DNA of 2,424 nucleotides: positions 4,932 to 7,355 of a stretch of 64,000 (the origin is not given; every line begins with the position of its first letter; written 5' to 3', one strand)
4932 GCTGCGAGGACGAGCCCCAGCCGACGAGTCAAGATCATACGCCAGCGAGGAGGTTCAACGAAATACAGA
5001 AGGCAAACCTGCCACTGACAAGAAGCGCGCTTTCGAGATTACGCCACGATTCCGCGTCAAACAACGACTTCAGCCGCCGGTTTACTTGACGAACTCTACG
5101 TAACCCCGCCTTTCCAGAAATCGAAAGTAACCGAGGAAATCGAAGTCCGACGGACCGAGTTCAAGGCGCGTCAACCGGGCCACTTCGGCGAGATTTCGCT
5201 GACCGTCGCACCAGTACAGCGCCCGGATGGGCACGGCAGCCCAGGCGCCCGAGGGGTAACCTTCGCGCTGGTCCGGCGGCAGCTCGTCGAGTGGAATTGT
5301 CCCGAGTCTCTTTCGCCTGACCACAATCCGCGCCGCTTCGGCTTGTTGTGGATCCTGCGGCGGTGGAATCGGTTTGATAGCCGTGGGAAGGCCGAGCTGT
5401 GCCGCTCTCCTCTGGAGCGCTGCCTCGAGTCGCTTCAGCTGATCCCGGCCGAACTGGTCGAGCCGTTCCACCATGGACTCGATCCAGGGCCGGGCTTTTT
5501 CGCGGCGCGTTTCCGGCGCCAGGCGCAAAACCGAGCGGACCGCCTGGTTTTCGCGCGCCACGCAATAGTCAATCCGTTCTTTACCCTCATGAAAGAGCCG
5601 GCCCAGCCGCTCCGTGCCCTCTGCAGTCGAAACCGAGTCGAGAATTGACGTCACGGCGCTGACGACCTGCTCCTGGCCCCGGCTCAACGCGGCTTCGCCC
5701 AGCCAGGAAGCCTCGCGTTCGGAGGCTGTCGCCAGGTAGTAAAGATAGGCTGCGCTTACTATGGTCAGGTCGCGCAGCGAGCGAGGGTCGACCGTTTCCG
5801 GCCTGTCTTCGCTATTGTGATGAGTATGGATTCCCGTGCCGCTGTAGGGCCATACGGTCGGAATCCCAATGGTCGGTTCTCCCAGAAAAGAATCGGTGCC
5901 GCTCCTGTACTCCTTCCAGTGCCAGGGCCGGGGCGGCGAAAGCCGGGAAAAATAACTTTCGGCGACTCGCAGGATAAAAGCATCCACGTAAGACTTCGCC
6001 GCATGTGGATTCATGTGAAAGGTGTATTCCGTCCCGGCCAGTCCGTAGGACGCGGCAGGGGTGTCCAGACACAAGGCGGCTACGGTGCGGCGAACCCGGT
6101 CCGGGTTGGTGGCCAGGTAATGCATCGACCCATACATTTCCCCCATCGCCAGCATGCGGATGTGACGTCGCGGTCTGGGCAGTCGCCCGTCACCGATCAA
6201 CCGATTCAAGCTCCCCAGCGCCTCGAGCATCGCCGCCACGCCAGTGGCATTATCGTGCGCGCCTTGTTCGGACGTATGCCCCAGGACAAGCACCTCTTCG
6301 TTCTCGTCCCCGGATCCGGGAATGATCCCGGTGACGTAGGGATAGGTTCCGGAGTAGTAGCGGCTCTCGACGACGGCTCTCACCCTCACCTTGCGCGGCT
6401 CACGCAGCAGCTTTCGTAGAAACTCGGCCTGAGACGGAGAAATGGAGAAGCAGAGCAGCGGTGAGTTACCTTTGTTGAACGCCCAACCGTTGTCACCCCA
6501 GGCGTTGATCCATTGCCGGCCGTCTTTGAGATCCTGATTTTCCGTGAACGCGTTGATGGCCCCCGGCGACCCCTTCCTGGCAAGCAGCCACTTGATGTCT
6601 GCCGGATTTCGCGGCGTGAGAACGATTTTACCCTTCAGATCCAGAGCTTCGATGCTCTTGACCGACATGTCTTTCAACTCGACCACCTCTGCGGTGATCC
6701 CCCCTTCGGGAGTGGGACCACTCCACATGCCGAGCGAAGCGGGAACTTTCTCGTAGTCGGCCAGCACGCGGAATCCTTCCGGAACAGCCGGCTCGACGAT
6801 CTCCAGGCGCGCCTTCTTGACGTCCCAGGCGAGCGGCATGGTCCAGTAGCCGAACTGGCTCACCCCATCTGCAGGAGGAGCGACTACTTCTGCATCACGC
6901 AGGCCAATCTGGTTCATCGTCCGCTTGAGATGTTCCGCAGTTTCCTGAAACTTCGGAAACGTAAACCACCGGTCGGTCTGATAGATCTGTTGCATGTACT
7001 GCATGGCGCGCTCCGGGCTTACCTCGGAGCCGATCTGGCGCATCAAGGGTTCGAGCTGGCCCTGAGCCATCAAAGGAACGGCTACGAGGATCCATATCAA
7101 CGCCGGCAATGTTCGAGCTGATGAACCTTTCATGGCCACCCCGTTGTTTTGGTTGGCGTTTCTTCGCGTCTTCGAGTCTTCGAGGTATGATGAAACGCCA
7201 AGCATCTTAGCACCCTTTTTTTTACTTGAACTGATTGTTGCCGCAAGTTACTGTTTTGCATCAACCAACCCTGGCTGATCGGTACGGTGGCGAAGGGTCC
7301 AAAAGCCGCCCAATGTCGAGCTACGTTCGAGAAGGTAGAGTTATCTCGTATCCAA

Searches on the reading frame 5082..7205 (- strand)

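Call 88: search_protein_families(library=pfam, proteins=[window:5082-7205:-], max_evalue=0.00001)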
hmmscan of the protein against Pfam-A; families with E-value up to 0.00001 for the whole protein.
window:5082-7205:- (707 aa): 1 family
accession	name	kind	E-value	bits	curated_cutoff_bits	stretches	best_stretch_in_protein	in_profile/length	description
PF04389.22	Peptidase_M28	-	2.4e-10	40.9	21.3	1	294-486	5-191/193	Peptidase family M28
